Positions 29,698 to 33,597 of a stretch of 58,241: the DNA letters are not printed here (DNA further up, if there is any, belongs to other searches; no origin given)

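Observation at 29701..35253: Roughly 1850-aa single polypeptide fusing two different GT-C glycosyltransferase families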

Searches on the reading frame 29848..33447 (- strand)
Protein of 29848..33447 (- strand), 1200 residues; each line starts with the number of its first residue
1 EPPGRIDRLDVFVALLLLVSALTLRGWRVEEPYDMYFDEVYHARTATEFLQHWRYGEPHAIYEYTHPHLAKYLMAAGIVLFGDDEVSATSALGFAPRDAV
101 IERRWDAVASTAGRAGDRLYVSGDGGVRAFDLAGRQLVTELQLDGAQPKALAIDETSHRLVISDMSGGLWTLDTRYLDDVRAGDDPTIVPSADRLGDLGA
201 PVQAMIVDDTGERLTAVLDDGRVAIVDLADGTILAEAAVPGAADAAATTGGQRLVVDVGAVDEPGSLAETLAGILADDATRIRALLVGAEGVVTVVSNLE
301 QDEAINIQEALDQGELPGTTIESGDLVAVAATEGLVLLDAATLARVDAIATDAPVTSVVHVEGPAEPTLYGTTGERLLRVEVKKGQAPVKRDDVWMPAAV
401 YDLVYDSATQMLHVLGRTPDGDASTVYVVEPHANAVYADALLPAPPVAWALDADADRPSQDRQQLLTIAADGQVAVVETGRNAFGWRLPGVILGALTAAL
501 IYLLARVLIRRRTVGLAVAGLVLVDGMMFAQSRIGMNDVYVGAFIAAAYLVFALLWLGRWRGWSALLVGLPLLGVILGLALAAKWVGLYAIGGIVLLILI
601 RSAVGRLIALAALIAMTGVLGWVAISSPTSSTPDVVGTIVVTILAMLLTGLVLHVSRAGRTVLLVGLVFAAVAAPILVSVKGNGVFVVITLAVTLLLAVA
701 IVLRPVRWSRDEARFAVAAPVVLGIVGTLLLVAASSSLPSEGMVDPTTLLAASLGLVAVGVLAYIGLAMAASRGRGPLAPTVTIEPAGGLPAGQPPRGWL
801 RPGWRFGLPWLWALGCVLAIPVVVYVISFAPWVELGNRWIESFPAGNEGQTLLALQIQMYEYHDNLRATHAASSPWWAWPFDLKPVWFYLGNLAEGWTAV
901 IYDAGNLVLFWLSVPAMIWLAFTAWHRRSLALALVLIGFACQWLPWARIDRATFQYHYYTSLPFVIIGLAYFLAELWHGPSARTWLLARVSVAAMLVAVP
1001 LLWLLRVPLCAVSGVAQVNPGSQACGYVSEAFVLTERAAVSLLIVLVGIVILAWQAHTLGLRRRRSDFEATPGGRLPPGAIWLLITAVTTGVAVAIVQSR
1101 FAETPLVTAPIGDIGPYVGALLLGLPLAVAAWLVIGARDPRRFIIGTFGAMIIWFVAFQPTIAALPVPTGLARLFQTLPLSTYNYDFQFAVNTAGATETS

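Call 43: predict_structure(alignment_id=A3)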
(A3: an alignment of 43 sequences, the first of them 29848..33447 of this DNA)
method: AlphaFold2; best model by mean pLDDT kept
length: 1200 residues; sequences in the alignment: 43
mean_pLDDT: 83.5   pTM: 0.84
mean pLDDT of the five models: 83.5, 82.4, 80.1, 78.3, 78.2
residues with pLDDT >= 90: 470; 70-90: 568; 50-70: 105; < 50: 57
segments of 3 or more residues with pLDDT < 50: 107-114, 783-796, 868-872, 947-954, 1062-1072, 1188-1191, 1198-1200
pLDDT, mean of each block of 10 residues (from residue 1): 86 97 91 78 84 81 68 90 90 95 63 67 94 86 94 91 96 87 81 94 93 95 95 95 92 86 90 90 86 81 86 89 89 94 89 95 83 96 84 95 92 96 95 91 96 80 91 93 90 96 96 95 90 86 96 91 91 97 90 92 86 84 66 69 80 78 77 74 74 76 71 88 90 82 79 92 90 81 46 49 83 94 94 85 87 87 61 57 64 78 74 90 88 92 63 61 95 94 92 85 82 71 68 83 87 80 45 56 84 82 80 81 86 89 89 82 78 71 54 49
secondary structure, 60 per line:
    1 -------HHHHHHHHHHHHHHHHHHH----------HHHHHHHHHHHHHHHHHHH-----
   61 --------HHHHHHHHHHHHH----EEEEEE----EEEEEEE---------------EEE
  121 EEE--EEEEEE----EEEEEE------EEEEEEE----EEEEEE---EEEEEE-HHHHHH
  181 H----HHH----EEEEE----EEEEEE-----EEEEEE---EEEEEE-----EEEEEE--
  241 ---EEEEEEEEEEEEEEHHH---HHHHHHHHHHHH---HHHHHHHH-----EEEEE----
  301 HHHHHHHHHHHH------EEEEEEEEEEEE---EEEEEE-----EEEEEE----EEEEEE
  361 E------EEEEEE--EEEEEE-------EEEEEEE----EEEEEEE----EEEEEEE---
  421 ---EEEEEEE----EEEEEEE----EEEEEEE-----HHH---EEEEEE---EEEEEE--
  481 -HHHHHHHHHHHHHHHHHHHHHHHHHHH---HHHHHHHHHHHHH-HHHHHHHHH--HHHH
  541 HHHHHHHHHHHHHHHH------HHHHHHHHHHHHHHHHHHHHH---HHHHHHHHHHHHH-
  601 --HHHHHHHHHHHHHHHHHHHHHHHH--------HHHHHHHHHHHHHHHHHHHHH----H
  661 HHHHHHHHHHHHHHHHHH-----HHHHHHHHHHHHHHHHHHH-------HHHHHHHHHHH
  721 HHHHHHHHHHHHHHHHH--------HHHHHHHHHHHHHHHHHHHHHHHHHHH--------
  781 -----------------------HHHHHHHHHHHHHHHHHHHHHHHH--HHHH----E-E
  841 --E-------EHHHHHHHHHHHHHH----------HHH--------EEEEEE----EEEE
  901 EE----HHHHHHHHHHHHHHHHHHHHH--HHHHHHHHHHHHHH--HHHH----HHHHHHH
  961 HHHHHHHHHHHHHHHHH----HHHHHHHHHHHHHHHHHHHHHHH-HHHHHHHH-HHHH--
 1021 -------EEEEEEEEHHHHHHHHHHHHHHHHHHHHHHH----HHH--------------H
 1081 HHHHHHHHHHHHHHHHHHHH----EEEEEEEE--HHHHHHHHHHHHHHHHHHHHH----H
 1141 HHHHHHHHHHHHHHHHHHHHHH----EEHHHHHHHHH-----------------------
elements in order (helices of 4 or more, strands of 3 or more residues): H8-26 H37-55 H69-81 E86-91 E96-102 E118-123 E126-131 E136-141 E148-154 E159-164 E168-173 H175-181 E193-197 E202-207 E213-218 E222-227 E233-238 E244-257 H264-275 H279-286 E292-296 H301-312 E319-330 E334-339 E345-350 E355-361 E368-373 E376-381 E389-395 E400-406 E411-417 E424-430 E435-441 E446-452 E464-469 E473-478 H482-508 H512-524 H526-534 H537-556 H563-583 H587-599 H603-626 H635-655 H660-678 H684-702 H710-737 H746-772 H804-827 H830-833 H852-865 E887-892 E897-902 H907-927 H930-943 H946-949 H954-977 H982-1004 H1006-1013 H1015-1018 E1028-1035 H1036-1058 H1080-1100 E1105-1112 H1115-1135 H1140-1162 H1169-1177
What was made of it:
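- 32014..33192 (-): Beta-propeller (aa 688-1080) inserted in loop 1 of the PMT module, with a small helical sub-insert. Predicted extracytoplasmic. AlphaFold2 predicts all-beta (call 43).
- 31039..31569 (-): Additional helices and a disordered, Arg-rich cytoplasmic loop (aa 1229-1405) that are absent from canonical PMTs. Five of the six extra helices lie in this range; the sixth opens the next segment. AlphaFold2 helices (call 43).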

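Call 47: fold_search(model_id=the predicted structure, library=pdb)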
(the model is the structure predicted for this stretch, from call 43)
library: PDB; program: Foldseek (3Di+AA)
matches with E <= 10: 1760; with E <= 0.001: 1227
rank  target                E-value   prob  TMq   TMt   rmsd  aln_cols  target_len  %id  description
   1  6rxt_UO               1.8e-08  1.00  0.21  0.47  12.9       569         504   12  Cryo-EM structure of the 90S pre-ribosome (Kre33-Noc4) from Chaetomium thermophilum, state A (released 2019-08-14)
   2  3vl1_A                2.9e-08  1.00  0.21  0.57   7.3       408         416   10  Crystal structure of yeast Rpn14 (released 2012-05-02)
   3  8fl2_NJ               3.1e-08  1.00  0.20  0.58  11.9       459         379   11  Human nuclear pre-60S ribosomal subunit (State I1) (released 2023-07-12)
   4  7mqa_LJ               3.3e-08  1.00  0.21  0.51  12.1       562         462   10  Cryo-EM structure of the human SSU processome, state post-A1 (released 2021-09-22)
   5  4wjs                  4.2e-08  1.00  0.20  0.45  13.2       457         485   10  Crystal structure of Rsa4 from Chaetomium thermophilum (released 2014-11-19)
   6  5m89_A                4.7e-08  1.00  0.20  0.66  11.8       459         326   14  Spliceosome component (released 2018-03-14)
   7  3acp                  5.7e-08  1.00  0.22  0.57   7.9       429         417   12  Crystal Structure of Yeast Rpn14, a Chaperone of the 19S Regulatory Particle of the Proteasome (released 2010-03-16)
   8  9n74_LQ               5.7e-08  1.00  0.10  0.13  34.8       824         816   10  SSU processome maturation and disassembly, State H (released 2025-10-29)
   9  8fl0_NJ               6.1e-08  1.00  0.20  0.46  14.1       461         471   11  Human nucleolar pre-60S ribosomal subunit (State H) (released 2023-07-12)
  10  7mq8_LJ               6.3e-08  1.00  0.20  0.49  11.6       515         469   11  Cryo-EM structure of the human SSU processome, state pre-A1 (released 2021-09-22)
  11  1gxr_B                7.7e-08  1.00  0.21  0.69   6.3       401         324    9  WD40 Region of Human Groucho/TLE1 (released 2002-06-13)
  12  8ir1_N                1.0e-07  1.00  0.20  0.47  13.2       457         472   11  human nuclear pre-60S ribosomal particle - State A (released 2023-08-09)
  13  9g33_UO               1.1e-07  1.00  0.21  0.49  12.9       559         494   11  Stalled 90S - Utp23-Krr1-deltaC3 (released 2025-06-18)
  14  5jcs_q                1.2e-07  1.00  0.20  0.45  12.1       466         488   10  CRYO-EM STRUCTURE OF THE RIX1-REA1 PRE-60S PARTICLE (released 2016-11-16)
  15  1erj_B                1.7e-07  1.00  0.21  0.69   5.7       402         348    9  CRYSTAL STRUCTURE OF THE C-TERMINAL WD40 DOMAIN OF TUP1 (released 2000-07-26)
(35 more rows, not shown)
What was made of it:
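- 32014..33192 (-): The Foldseek top 50 are all WD40-type or BamB-type propellers, TM up to 0.79 relative to the target (call 47).
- On PMT / GT39 (module 2): There is a propeller of ~390 residues in loop 1, six additional helices before loop 4, and five more after helix 11 (calls 43, 47).
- Tried and rejected: It therefore says nothing about the membrane part (call 47), and I relied on Pfam and a sequence profile for PMT identity.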

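Call 48: search_solved_structures(query=A3, max_evalue=0.01, show_alignments=1)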
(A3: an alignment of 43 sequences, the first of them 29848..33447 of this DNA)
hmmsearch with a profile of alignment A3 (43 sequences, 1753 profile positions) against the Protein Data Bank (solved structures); distinct sequences matched with E-value up to 0.01: 3.
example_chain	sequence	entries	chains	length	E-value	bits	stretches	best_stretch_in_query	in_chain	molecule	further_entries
6p25_A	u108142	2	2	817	1.7e-05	25.5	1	1037-1151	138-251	Dolichyl-phosphate-mannose--protein mannosyltransferase 1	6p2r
9i5k_A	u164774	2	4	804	0.00057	20.5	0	1360-1424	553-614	Dolichyl-phosphate-mannose--protein mannosyltransferase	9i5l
1l0q_A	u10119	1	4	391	0.00069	20.2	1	645-893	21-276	Surface layer protein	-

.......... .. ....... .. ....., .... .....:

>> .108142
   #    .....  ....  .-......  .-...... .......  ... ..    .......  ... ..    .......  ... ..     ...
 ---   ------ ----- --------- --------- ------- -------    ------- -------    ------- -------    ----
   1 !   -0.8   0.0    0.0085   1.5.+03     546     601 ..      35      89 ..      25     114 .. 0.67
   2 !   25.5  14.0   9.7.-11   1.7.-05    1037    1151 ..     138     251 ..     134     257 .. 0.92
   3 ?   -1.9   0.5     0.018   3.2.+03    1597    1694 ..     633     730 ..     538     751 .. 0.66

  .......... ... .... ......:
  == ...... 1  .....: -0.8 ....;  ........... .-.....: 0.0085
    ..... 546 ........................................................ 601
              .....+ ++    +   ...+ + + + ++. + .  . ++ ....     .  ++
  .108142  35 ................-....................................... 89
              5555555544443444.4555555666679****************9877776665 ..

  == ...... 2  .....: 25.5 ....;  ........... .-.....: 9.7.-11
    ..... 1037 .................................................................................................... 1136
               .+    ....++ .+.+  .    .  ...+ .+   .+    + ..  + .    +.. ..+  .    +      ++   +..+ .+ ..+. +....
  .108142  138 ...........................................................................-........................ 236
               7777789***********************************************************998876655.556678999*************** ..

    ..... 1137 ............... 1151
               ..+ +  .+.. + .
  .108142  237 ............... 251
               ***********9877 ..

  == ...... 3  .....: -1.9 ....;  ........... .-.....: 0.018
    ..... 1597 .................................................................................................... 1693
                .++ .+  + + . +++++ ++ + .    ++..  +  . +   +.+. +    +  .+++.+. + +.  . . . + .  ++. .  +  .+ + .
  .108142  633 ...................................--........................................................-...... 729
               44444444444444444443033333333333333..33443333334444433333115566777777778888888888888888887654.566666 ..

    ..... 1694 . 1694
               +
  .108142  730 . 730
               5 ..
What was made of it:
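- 32014..33192 (-): Profile hit to the YVTN propeller of the M. mazei S-layer protein 1l0q, E 6.9e-4 (call 48).
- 31570..32013 (-): PMT helices 2-7 (aa 1081-1228), with invariant R1089 and K1186. Aligned to yeast Pmt1 residues 138-251 (call 48).
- On PMT / GT39 (module 2): They are aligned to Pmt1 in call 48.
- A profile hit to yeast Pmt1 aligns invariant R1089 and K1186 with Pmt1 R138 and the Lys of SSKWVG (call 48).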
